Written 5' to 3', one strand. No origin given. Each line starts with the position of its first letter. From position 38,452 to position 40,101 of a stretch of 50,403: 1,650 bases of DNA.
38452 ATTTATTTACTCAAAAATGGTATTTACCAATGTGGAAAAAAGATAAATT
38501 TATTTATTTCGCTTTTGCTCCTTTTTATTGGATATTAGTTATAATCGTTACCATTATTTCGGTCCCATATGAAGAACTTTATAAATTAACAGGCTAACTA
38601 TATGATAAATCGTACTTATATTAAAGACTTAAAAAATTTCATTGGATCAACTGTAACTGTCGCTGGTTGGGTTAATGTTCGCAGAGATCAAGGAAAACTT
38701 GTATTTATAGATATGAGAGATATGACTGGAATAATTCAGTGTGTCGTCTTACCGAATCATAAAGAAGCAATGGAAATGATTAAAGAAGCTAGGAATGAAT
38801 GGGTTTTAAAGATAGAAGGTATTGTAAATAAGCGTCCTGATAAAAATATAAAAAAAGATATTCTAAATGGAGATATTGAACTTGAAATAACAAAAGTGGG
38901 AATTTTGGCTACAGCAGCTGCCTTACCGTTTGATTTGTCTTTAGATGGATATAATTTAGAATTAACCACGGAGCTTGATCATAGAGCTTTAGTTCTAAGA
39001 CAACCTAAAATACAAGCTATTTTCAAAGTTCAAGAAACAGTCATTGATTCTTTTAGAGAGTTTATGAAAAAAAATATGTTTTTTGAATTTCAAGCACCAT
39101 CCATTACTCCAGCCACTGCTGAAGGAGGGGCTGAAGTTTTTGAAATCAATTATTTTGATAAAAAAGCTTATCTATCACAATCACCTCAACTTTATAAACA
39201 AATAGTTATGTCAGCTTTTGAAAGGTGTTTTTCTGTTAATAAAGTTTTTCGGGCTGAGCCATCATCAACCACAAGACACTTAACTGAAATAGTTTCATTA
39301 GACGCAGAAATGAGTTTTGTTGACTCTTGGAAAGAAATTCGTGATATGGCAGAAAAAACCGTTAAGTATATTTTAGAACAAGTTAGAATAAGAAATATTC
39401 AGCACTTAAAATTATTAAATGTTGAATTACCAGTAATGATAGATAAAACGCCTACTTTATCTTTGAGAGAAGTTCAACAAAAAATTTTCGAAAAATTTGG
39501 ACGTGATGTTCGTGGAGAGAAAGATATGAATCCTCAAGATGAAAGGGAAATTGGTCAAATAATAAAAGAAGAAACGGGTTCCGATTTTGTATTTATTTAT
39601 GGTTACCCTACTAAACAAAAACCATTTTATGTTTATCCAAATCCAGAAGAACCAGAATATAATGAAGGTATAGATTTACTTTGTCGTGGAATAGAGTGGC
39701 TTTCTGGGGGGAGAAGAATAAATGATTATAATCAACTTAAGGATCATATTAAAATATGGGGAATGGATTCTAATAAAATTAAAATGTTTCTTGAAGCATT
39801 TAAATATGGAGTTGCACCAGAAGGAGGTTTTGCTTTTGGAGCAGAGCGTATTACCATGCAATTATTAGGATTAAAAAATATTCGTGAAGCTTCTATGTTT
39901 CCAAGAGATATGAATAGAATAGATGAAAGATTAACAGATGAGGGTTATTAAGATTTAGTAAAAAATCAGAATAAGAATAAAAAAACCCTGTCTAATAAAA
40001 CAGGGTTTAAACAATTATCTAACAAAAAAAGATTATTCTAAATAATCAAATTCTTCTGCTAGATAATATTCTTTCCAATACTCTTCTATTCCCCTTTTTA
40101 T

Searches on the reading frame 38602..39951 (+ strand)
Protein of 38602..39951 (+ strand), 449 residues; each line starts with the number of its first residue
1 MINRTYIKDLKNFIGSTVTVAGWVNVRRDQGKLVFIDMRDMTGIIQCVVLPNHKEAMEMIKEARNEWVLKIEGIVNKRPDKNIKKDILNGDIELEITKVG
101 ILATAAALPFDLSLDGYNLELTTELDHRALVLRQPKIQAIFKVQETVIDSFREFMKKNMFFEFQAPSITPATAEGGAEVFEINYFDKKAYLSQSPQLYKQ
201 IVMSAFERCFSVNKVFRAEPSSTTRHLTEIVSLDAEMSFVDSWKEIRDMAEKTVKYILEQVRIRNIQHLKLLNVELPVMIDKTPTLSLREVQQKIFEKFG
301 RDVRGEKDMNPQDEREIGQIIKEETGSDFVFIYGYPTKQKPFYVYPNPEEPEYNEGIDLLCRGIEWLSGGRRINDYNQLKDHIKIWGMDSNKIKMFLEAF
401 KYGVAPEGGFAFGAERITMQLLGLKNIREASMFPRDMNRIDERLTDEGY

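Call 24: search_protein_families(library=pfam, proteins=[window:38602-39951:+], max_evalue=0.01)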
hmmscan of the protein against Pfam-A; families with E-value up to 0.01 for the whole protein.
window:38602-39951:+ (449 aa): 2 families
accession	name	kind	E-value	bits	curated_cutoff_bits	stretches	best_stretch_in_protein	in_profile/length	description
PF00152.25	tRNA-synt_2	-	1.1e-75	255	25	1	122-436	3-307/308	tRNA synthetases class II (D, K and N)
PF01336.31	tRNA_anti-codon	-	1.2e-16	60.9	27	1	18-99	1-72/75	OB-fold nucleic acid binding domain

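Call 25: search_protein_families(library=ncbifam, proteins=[window:38602-39951:+], max_evalue=0.01)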
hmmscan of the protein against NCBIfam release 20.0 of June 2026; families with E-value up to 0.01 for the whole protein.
window:38602-39951:+ (449 aa): 17 families
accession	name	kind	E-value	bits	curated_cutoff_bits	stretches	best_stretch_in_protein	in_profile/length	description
NF003483.0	PRK05159.1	equivalog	3.5e-136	454.6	353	1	2-440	3-436/438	aspartate--tRNA(Asn) ligase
TIGR00458.1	aspS_nondisc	equivalog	5.8e-110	368.2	368.4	1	6-440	2-426/428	aspartate--tRNA(Asn) ligase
NF003037.0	PRK03932.1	equivalog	4.1e-77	260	414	1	6-440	5-449/451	asparagine--tRNA ligase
NF001750.0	PRK00476.1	equivalog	5.2e-76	256.2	443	2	12-267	15-271/590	aspartate--tRNA ligase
TIGR00457.1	asnS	equivalog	1.9e-73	247.8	342.6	1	5-441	6-454/455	asparagine--tRNA ligase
TIGR00459.1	aspS_bact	equivalog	2.5e-64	217.6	373.85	2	4-268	4-267/586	aspartate--tRNA ligase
NF009460.0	PRK12820.1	equivalog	2.3e-42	145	1379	2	12-242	32-276/723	bifunctional aspartyl-tRNA synthetase/aspartyl/glutamyl-tRNA amidotransferase subunit C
NF005052.0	PRK06462.1-1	equivalog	1.4e-37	129.6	368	1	131-435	39-345/353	asparagine synthetase A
NF001756.1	PRK00484.1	subfamily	1.1e-30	106.7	468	1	15-435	51-484/488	lysine--tRNA ligase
TIGR00499.1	lysS_bact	equivalog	2.9e-28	98.8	427.6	1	16-435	54-491/496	lysine--tRNA ligase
NF005054.0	PRK06462.1-4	equivalog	2.2e-23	82.8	309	1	124-435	8-310/318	asparagine synthetase A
NF002821.0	PRK02983.1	equivalog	1e-19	70.1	742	1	13-434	657-1096/1102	bifunctional lysylphosphatidylglycerol synthetase/lysine--tRNA ligase LysX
NF009101.0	PRK12445.1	subfamily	1.7e-17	63.1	1026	1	17-255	67-299/505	lysine--tRNA ligase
TIGR00462.1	genX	equivalog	3.1e-12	46.6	286.9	1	145-432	5-303/304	EF-P lysine aminoacylase EpmA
NF006828.0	PRK09350.1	equivalog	1.3e-10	41.1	264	1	141-436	16-323/325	elongation factor P--(R)-beta-lysine ligase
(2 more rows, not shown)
